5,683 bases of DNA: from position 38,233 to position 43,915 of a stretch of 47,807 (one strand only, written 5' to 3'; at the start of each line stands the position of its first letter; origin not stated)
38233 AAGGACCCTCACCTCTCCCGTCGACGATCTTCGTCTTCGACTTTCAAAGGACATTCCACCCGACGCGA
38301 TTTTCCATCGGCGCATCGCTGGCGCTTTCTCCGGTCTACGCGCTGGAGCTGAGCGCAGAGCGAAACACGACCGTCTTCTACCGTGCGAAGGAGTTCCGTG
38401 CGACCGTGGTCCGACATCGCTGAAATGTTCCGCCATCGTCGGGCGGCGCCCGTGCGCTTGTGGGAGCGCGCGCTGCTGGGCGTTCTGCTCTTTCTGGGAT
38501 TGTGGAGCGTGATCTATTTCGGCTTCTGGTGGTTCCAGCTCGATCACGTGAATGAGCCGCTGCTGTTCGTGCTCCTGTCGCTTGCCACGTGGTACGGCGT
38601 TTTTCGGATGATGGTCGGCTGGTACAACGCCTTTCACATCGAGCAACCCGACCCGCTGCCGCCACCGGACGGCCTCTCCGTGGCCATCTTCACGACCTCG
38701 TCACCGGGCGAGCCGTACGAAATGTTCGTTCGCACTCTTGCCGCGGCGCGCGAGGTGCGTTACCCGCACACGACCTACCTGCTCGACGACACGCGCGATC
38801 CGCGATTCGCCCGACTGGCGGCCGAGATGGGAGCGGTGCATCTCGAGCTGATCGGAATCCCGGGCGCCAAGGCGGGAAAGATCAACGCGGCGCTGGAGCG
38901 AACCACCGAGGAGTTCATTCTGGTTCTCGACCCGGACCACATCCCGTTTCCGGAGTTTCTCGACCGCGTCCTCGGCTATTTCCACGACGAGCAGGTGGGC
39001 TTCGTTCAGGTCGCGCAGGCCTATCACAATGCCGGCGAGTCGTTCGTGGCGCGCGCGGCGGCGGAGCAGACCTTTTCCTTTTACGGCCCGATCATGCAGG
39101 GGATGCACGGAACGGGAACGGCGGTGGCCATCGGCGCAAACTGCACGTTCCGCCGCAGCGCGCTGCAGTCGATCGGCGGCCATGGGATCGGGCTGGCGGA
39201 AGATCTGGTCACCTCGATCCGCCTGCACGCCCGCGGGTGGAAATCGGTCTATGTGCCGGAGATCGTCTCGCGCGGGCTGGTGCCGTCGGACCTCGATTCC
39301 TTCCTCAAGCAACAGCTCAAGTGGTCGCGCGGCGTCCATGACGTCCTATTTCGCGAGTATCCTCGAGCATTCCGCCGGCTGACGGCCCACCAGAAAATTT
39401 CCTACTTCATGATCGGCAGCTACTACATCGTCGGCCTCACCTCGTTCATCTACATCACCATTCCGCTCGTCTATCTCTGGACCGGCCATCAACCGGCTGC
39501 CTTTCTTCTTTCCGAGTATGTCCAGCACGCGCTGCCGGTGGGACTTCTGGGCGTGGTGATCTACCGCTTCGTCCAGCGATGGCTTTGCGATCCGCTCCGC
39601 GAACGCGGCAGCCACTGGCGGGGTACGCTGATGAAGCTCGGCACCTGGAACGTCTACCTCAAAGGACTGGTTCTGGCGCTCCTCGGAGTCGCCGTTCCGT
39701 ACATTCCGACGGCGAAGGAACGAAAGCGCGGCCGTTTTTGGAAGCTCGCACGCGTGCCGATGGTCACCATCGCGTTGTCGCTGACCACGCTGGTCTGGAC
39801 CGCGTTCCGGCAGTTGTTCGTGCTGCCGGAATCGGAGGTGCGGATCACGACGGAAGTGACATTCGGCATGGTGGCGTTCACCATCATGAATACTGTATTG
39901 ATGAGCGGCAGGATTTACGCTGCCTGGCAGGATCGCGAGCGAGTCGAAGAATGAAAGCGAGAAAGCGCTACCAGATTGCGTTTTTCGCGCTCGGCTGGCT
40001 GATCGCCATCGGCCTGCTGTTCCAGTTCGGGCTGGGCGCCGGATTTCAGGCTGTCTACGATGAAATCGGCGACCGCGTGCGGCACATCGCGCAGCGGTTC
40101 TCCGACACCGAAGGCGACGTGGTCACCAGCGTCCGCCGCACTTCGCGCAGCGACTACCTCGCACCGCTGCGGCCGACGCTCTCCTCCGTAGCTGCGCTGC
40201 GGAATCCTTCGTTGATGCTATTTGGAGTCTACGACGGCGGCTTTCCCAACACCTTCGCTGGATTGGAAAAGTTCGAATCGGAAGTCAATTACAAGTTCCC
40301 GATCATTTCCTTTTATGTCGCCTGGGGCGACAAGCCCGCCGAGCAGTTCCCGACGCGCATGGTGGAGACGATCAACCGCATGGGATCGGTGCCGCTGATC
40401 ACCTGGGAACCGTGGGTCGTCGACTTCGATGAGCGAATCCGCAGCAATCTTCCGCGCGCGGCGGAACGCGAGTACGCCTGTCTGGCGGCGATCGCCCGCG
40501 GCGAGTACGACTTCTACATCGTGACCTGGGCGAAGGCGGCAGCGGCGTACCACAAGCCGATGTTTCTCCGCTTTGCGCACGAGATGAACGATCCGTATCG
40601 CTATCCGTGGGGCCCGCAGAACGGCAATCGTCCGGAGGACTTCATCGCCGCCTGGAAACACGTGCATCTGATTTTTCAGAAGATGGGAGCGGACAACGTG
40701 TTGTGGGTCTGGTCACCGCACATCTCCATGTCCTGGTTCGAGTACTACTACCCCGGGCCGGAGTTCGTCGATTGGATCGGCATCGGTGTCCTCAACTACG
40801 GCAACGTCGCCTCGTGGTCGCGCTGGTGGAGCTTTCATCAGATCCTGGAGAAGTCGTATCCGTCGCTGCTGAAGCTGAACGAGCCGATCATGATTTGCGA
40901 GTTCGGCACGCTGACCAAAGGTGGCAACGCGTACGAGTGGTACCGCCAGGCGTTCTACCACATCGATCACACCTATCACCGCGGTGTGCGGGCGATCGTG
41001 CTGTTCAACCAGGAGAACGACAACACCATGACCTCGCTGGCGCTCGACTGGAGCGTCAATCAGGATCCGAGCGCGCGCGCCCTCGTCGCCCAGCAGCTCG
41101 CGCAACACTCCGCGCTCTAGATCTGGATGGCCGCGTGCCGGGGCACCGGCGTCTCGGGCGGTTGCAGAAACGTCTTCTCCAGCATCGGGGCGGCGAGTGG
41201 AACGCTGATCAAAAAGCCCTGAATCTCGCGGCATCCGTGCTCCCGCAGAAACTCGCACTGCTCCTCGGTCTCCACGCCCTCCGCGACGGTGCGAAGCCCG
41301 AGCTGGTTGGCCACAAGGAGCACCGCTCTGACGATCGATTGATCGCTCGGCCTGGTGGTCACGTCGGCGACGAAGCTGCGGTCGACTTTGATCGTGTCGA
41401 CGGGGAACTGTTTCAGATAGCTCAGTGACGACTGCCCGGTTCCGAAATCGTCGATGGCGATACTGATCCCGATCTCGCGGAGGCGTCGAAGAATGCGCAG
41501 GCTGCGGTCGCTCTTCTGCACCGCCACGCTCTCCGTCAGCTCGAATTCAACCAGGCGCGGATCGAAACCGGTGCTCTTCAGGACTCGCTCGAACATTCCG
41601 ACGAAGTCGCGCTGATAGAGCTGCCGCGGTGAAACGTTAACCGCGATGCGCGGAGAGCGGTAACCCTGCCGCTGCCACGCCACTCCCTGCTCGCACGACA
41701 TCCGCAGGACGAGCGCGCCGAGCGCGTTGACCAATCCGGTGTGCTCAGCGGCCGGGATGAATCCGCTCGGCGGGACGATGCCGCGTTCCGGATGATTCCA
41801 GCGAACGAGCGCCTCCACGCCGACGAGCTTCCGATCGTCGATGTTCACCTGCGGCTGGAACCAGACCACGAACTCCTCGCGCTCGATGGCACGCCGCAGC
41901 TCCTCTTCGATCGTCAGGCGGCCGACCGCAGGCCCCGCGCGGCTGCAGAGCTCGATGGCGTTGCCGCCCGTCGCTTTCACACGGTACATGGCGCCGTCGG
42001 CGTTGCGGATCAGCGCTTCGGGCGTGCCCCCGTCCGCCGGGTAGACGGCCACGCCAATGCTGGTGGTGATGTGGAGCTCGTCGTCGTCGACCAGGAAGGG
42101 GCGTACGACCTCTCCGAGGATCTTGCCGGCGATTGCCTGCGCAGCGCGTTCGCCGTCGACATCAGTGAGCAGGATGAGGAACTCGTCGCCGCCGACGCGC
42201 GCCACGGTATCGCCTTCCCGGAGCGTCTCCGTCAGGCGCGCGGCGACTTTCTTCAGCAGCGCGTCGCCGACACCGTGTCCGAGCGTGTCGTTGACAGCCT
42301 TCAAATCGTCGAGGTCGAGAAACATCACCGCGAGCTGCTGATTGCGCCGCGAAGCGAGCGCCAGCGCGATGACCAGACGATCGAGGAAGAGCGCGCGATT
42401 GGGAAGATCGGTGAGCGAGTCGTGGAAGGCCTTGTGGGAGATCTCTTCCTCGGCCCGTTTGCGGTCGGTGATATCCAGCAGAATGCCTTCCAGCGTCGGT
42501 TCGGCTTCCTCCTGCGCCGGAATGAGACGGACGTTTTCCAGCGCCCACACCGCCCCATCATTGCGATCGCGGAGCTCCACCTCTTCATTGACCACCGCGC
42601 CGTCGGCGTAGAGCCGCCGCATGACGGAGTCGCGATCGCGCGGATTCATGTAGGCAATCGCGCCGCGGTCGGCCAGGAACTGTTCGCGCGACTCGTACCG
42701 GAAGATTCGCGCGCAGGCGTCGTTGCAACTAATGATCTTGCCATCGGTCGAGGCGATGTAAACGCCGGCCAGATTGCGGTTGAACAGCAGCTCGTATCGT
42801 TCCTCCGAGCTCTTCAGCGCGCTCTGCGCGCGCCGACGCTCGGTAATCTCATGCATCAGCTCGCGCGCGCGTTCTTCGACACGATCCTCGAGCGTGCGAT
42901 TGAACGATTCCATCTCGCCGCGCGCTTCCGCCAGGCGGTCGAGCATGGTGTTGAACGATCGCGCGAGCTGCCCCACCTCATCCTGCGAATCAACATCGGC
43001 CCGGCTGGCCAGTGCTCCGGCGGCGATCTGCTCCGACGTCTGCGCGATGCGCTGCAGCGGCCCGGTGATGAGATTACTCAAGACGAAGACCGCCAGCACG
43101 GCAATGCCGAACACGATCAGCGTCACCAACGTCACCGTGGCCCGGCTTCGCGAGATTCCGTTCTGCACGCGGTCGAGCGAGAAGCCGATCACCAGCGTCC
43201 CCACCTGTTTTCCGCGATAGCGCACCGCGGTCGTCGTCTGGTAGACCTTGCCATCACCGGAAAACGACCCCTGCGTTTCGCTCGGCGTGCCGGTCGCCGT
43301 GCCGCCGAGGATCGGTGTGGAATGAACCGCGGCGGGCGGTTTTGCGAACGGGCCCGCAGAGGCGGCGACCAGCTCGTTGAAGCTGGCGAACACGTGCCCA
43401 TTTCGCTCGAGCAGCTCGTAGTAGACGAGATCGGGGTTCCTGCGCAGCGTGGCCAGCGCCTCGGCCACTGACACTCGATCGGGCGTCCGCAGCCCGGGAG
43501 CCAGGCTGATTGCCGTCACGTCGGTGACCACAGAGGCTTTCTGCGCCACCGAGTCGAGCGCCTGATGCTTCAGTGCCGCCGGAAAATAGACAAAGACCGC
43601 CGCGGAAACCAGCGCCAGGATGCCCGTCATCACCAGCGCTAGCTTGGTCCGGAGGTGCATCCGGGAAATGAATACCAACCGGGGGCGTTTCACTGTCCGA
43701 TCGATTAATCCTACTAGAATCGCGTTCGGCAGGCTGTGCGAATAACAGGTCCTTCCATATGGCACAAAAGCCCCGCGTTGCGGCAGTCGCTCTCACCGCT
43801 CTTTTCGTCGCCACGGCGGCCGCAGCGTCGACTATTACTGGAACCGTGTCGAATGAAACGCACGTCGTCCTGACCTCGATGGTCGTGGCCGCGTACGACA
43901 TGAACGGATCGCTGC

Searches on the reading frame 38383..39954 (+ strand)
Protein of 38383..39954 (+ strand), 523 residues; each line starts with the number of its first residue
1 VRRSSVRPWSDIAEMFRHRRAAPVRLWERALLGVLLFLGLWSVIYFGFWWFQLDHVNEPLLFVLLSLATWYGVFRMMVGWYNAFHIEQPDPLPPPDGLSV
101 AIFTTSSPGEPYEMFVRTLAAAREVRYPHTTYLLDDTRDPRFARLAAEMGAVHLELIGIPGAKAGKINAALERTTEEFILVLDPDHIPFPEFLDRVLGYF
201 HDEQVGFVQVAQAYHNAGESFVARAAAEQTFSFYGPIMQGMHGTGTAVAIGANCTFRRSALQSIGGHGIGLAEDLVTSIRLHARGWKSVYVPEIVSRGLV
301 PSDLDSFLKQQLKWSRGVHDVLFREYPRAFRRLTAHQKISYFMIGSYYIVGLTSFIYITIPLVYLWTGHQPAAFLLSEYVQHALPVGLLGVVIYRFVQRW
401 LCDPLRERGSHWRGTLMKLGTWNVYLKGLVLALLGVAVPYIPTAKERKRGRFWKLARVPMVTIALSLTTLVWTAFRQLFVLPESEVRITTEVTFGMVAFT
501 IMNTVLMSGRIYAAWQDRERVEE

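Call 15: search_protein_families(library=pfam, proteins=[window:38383-39954:+], max_evalue=1)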
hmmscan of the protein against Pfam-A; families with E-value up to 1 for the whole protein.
window:38383-39954:+ (523 aa): 6 families
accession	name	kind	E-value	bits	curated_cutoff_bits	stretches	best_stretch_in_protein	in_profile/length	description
PF13632.12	Glyco_trans_2_3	-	1.1e-20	74.7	27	1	178-366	1-194/198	Glycosyl transferase family group 2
PF13641.12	Glyco_tranf_2_3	-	1.7e-20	74.5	27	1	143-317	48-230/230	Glycosyltransferase like family 2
PF03552.20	Cellulose_synt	-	1.4e-15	57.4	24.7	2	271-369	422-526/722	Cellulose synthase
PF13506.12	Glyco_transf_21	-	8.4e-15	55.1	21.7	1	162-316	17-174/174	Glycosyl transferase family 21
PF00535.33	Glycos_transf_2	-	5.2e-10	40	23.3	1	161-264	64-167/168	Glycosyl transferase family 2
PF06695.16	Sm_multidrug_ex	-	0.01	16.9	30.7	1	330-395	55-119/121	Putative small multi-drug export protein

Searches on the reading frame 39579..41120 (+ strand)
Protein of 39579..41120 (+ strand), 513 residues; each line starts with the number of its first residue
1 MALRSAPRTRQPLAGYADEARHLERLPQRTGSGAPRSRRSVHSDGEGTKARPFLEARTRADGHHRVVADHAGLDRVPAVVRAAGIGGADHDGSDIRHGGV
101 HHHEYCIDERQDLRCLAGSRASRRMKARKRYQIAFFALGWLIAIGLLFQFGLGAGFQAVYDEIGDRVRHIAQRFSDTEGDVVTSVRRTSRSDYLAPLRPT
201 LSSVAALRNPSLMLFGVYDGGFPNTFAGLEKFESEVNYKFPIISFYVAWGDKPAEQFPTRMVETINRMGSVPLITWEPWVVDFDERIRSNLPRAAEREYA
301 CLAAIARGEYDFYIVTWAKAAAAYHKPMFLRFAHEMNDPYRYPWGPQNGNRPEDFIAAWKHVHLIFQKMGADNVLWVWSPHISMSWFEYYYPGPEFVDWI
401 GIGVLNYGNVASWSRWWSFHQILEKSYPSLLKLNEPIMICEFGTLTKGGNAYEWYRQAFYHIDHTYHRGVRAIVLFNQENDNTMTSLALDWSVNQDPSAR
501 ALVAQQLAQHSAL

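Call 15: search_protein_families(library=pfam, proteins=[window:39579-41120:+], max_evalue=1)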
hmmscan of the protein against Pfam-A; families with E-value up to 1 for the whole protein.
window:39579-41120:+ (513 aa): 1 family
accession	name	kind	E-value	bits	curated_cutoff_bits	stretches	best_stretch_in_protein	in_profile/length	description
PF02156.21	Glyco_hydro_26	-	1.3e-08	35.1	20.2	1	316-422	141-244/311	Glycosyl hydrolase family 26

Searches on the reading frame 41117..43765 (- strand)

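Call 15: search_protein_families(library=pfam, proteins=[window:41117-43765:-], max_evalue=1)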
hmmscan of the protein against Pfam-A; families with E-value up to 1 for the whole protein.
window:41117-43765:- (882 aa): 12 families
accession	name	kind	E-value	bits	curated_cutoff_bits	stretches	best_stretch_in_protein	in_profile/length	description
PF00563.25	EAL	-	1.9e-74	250.5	31.3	1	621-856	2-236/236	EAL domain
PF00990.26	GGDEF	-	2e-48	164.7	23.8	1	446-602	1-160/161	Diguanylate cyclase, GGDEF domain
PF00672.30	HAMP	-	2.1e-15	57.2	25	1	229-279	2-52/53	HAMP domain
PF13426.13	PAS_9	-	2.2e-07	31.5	27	1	334-434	3-103/103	PAS domain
PF02743.24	dCache_1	-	3.9e-06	27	45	2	104-208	59-163/240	Cache domain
PF13188.13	PAS_8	-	2.2e-05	24.6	21.8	1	322-365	1-44/65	PAS domain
PF08447.18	PAS_3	-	0.0016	19.1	25.6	1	344-423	1-82/89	PAS fold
PF17152.10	CHASE8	-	0.0036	18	27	1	74-137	6-69/102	Periplasmic sensor domain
PF05359.17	DUF748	-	0.092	11.2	50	1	34-90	9-65/1037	Domain of Unknown Function (DUF748)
PF08448.16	PAS_4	-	0.13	12.9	23.1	1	333-437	6-110/110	PAS fold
PF16331.10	TolA_bind_tri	-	0.16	12.6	30.1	1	266-316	22-71/76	TolA binding protein trimerisation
PF00989.32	PAS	-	0.21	12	22.6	1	323-376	2-53/113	PAS fold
